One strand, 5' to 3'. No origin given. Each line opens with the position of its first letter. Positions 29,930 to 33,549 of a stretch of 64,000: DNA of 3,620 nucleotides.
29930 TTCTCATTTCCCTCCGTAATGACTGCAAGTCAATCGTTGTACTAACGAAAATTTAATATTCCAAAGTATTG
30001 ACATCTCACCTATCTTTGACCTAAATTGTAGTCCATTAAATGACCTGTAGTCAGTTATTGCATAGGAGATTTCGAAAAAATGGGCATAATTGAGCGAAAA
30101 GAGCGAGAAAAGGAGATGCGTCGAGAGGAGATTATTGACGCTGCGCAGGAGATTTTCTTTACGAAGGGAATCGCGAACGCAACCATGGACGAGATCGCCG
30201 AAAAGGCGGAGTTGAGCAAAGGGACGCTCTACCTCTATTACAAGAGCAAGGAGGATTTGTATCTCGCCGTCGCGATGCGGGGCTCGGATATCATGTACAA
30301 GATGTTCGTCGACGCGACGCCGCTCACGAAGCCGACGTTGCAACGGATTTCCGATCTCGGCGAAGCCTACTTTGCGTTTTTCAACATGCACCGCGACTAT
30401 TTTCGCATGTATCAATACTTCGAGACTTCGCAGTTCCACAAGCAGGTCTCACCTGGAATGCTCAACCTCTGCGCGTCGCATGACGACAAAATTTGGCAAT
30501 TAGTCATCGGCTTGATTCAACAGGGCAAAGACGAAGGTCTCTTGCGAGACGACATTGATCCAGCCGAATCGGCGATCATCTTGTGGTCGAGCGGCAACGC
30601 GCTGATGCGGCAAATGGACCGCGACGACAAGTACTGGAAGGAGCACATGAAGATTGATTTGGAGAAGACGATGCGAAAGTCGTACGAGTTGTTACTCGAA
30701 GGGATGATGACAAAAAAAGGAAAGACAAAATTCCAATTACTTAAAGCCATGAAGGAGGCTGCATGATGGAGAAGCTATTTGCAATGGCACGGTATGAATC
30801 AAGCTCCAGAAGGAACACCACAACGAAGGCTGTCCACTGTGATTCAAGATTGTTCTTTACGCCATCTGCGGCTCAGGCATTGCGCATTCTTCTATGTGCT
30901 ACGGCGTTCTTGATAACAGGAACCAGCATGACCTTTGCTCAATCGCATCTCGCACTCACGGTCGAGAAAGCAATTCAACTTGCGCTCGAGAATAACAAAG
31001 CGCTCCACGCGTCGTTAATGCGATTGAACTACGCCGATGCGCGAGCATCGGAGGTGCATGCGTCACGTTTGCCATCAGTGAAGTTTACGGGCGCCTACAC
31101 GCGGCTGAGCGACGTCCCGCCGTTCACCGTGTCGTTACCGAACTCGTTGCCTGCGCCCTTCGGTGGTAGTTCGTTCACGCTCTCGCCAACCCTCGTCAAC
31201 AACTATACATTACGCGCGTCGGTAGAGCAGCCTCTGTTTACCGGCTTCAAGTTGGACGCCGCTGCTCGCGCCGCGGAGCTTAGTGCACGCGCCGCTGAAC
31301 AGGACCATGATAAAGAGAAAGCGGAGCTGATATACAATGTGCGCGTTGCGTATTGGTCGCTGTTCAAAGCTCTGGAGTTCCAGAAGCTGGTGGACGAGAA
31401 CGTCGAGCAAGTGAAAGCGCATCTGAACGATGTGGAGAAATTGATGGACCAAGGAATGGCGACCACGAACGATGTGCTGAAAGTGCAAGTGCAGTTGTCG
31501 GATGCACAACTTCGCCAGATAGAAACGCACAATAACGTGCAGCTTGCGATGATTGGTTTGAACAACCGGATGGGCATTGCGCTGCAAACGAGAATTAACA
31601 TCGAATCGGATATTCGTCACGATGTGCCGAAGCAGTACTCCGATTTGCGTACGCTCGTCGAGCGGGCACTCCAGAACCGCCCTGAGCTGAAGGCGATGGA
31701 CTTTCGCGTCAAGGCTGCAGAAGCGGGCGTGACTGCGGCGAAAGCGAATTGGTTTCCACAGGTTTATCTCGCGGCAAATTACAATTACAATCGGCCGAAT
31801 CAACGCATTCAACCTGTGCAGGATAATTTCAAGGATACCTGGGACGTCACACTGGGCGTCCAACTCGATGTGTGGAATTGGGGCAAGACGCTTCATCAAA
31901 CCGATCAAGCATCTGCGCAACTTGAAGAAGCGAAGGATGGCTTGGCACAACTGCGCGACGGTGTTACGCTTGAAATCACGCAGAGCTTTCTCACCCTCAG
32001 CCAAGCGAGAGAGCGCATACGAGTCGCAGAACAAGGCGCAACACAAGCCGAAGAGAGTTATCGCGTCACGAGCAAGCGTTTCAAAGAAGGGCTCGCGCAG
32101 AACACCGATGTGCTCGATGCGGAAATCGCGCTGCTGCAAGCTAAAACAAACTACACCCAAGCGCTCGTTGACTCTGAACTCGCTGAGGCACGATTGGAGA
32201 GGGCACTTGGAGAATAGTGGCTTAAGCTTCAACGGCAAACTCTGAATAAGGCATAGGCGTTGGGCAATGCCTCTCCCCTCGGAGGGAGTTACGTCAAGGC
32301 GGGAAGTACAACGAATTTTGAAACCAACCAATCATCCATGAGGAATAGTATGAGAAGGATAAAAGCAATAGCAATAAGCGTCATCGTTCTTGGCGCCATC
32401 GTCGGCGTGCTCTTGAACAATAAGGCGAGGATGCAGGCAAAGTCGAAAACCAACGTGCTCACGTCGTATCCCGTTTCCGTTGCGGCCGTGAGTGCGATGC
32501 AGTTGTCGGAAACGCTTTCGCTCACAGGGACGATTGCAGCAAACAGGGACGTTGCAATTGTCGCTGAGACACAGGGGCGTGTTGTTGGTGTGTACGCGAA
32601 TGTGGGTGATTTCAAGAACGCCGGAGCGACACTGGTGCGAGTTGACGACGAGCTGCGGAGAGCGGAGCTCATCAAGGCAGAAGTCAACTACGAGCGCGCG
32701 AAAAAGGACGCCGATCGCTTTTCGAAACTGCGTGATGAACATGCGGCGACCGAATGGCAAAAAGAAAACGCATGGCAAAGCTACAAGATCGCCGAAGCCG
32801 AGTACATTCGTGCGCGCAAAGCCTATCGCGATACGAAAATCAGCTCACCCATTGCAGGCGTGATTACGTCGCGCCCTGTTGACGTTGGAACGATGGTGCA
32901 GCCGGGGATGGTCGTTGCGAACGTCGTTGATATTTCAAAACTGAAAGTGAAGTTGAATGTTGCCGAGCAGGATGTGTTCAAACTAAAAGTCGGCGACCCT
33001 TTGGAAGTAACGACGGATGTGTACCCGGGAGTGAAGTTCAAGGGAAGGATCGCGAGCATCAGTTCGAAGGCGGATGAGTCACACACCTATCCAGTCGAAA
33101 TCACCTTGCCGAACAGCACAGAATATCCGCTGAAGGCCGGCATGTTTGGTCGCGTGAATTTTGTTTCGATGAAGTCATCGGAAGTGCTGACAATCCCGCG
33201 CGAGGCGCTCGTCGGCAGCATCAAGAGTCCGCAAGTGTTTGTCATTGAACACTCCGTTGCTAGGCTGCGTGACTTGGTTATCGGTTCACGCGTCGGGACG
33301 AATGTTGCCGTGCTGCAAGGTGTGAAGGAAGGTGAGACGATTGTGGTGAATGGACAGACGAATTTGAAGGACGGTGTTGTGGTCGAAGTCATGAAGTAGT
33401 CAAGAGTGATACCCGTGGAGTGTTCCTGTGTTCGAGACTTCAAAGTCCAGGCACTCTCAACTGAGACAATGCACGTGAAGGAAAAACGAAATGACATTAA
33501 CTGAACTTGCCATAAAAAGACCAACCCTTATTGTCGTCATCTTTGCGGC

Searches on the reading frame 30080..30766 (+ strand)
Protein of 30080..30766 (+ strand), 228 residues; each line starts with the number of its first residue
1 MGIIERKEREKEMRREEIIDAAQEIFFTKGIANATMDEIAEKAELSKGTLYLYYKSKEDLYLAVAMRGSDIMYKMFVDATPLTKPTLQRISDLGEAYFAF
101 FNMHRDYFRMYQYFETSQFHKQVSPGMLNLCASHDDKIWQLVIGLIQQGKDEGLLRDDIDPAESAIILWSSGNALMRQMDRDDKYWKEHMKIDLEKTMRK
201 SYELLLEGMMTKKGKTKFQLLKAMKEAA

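Call 8: search_protein_families(library=pfam, proteins=[window:30080-30766:+], max_evalue=0.001)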
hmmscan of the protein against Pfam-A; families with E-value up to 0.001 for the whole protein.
window:30080-30766:+ (228 aa): 1 family
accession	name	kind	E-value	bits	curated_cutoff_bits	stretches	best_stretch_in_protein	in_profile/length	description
PF00440.29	TetR_N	-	3.4e-16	59.2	24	1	18-64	1-47/47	Bacterial regulatory proteins, tetR family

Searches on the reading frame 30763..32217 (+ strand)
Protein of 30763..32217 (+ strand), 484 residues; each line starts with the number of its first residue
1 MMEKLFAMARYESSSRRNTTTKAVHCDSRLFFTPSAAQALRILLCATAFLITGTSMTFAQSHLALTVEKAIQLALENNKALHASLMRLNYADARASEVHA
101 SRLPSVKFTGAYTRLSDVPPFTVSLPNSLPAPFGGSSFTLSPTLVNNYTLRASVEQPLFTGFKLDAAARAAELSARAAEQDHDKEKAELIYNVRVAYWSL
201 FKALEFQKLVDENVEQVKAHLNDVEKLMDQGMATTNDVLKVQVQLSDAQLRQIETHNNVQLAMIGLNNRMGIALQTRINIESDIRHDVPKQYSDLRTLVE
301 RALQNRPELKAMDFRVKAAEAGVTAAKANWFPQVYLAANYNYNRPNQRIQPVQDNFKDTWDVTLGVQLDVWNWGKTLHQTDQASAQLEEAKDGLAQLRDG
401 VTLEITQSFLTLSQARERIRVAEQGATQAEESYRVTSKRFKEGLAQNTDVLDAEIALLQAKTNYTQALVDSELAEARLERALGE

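Call 8: search_protein_families(library=pfam, proteins=[window:30763-32217:+], max_evalue=0.001)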
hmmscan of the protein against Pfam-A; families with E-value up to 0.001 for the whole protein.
window:30763-32217:+ (484 aa): 1 family
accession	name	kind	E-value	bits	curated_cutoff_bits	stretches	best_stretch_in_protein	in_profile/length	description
PF02321.23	OEP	-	2.4e-65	220.3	22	2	296-483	2-187/187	Outer membrane efflux protein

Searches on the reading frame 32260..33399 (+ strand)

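Call 8: search_protein_families(library=pfam, proteins=[window:32260-33399:+], max_evalue=0.001)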
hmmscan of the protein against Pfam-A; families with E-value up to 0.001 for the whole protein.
window:32260-33399:+ (379 aa): 2 families
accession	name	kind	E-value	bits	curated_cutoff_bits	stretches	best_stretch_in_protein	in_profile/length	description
PF16576.10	HlyD_D23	-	5.2e-28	98.2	30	1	82-296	2-213/214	Barrel-sandwich domain of CusB or HlyD membrane-fusion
PF13437.12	HlyD_3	-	2.5e-19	70.4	22.2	1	194-294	2-106/106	HlyD family secretion protein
